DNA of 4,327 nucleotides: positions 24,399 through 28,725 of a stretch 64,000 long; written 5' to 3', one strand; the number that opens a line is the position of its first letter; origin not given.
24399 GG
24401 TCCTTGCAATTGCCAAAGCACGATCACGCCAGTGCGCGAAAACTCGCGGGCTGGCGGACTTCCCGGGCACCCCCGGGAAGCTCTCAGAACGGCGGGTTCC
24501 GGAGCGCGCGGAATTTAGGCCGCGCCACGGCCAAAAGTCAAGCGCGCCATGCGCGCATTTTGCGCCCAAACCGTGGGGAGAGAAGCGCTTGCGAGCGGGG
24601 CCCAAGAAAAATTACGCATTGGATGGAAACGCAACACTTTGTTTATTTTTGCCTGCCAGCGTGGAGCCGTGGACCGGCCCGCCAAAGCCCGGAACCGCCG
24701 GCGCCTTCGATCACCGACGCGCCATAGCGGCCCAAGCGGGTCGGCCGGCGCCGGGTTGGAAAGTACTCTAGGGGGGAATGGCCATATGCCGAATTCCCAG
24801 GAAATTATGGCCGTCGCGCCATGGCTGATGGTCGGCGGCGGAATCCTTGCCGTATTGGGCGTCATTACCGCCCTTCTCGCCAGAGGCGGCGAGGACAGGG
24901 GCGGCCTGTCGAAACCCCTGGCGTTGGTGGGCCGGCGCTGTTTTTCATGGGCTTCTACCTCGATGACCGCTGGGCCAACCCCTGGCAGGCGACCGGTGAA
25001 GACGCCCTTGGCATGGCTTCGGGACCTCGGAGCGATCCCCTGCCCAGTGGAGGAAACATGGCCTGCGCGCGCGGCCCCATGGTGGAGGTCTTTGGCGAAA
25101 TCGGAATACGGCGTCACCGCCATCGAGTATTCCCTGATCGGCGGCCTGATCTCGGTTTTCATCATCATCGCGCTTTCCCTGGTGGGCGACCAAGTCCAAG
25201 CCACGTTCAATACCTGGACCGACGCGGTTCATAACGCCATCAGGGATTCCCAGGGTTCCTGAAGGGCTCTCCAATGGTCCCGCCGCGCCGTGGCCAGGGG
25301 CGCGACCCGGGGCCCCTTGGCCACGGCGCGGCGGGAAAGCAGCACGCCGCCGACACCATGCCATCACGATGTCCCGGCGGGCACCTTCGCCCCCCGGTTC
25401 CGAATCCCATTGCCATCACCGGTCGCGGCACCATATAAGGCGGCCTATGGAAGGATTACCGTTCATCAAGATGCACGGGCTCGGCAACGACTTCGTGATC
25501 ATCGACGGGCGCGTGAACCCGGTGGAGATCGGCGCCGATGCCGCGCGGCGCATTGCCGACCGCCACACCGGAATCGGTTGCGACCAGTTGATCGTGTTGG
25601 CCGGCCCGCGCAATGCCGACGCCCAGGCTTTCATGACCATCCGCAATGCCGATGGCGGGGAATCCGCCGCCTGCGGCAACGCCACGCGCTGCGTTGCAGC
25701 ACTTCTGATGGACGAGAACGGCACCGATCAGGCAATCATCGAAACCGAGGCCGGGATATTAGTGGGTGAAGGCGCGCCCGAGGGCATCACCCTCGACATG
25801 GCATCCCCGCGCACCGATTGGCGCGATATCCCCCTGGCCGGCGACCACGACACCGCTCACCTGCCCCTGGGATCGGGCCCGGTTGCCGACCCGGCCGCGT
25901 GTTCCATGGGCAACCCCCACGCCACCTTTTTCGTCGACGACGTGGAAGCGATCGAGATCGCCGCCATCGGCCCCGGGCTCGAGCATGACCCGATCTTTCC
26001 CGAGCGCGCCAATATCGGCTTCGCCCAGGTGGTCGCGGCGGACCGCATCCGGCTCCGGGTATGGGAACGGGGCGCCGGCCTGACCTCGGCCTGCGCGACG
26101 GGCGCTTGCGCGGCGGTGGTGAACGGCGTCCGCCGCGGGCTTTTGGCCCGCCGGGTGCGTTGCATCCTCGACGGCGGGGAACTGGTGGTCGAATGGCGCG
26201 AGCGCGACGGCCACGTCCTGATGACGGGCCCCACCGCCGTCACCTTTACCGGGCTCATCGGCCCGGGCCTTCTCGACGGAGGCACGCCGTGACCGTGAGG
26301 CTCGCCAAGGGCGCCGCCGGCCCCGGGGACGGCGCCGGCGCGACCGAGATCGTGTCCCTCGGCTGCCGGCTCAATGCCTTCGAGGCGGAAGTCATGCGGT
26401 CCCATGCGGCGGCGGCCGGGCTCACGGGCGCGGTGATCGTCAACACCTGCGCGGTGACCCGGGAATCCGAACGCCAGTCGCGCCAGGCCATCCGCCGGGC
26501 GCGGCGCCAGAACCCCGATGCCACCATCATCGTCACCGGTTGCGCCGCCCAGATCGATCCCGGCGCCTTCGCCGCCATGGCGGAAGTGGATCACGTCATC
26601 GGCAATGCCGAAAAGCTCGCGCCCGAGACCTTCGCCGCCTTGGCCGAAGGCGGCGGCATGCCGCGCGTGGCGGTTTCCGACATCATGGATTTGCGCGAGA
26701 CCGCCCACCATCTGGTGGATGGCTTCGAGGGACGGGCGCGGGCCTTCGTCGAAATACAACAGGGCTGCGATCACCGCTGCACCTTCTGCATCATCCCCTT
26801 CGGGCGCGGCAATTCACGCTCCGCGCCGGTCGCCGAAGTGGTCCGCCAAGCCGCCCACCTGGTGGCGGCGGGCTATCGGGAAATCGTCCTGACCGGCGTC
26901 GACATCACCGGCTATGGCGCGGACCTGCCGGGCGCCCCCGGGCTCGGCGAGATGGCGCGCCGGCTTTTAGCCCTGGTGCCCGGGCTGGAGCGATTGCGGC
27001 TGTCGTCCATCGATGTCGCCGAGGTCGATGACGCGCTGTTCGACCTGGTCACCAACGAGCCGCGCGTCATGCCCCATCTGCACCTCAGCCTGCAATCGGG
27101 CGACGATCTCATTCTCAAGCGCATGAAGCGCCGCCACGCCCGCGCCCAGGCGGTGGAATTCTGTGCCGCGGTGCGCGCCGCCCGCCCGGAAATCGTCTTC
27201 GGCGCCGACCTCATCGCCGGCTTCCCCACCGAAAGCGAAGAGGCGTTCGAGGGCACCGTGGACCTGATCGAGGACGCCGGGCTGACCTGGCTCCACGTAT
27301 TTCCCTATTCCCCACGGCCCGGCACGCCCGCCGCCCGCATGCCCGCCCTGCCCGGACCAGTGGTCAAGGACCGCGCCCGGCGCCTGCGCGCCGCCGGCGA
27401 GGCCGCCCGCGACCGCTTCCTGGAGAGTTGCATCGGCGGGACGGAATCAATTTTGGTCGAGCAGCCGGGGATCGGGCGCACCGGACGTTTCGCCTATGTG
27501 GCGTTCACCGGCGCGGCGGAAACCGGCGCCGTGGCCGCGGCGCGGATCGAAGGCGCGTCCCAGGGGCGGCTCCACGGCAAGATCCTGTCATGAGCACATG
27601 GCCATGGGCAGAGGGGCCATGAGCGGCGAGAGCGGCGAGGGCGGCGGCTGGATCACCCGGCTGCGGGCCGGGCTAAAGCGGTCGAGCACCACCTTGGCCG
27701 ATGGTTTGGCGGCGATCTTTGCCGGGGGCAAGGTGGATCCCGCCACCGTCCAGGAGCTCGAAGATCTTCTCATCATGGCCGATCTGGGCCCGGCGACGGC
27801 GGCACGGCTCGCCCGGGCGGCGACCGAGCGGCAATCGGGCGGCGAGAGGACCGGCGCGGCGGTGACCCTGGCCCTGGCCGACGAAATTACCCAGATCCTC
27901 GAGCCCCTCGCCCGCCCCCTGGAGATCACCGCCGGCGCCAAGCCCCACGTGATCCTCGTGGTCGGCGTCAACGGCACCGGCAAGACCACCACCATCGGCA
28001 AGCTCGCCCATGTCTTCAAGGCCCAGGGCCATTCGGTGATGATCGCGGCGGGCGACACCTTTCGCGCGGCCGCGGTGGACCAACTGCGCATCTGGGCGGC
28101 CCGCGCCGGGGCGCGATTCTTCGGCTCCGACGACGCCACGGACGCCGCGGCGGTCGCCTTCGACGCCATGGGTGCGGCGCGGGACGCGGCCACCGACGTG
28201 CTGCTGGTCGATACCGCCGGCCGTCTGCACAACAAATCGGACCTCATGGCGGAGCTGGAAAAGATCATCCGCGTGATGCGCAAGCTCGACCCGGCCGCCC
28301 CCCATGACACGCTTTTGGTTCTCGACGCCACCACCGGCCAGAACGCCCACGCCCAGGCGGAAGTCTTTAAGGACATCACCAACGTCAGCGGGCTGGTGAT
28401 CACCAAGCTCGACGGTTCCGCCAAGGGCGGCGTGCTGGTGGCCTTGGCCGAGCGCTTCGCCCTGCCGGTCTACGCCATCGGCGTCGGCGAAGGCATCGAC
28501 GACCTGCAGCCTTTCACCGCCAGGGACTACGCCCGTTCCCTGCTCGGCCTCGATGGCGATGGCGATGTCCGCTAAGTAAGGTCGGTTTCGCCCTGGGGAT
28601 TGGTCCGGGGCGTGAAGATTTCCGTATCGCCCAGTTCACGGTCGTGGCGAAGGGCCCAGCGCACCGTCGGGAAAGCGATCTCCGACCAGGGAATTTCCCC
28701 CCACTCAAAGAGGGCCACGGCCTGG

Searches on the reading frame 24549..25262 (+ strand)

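Call 42: search_protein_families(library=pfam, proteins=[window:24549-25262:+], max_evalue=0.000001)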
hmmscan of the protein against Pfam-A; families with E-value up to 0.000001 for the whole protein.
window:24549-25262:+ (237 aa): 1 family
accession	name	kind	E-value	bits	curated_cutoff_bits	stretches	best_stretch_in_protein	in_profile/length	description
PF04964.19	Flp_Fap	-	1e-10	41.7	32.2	1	183-226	2-45/46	Flp/Fap pilin component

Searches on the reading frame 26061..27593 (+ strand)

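Call 30: search_protein_families(library=pfam, proteins=[window:26061-27593:+], max_evalue=1e-8)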
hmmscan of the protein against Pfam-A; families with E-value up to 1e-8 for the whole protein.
window:26061-27593:+ (510 aa): 2 families
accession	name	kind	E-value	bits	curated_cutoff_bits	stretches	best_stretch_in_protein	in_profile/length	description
PF04055.27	Radical_SAM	-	1.7e-22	80.8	29.5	1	230-403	1-166/166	Radical SAM superfamily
PF00919.26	UPF0004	-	4.7e-16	59.1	27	1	97-181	4-98/98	Uncharacterized protein family UPF0004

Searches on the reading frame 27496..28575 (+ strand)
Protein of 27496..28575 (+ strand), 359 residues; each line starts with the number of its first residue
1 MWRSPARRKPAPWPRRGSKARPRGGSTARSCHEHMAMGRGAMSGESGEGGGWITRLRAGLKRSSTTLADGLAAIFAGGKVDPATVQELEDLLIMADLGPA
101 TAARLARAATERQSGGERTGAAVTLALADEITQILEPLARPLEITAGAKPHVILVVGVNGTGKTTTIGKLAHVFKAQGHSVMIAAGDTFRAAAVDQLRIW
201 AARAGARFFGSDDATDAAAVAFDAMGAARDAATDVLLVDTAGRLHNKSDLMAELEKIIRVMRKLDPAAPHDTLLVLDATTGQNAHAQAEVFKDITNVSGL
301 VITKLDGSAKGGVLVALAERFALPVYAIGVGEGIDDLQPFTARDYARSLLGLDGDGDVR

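Call 30: search_protein_families(library=pfam, proteins=[window:27496-28575:+], max_evalue=1e-8)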
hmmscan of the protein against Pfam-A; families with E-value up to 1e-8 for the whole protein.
window:27496-28575:+ (359 aa): 1 family
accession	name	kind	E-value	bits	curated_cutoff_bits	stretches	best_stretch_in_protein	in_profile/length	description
PF00448.28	SRP54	-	1.4e-71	240.7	22.7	1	150-351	1-196/196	SRP54-type protein, GTPase domain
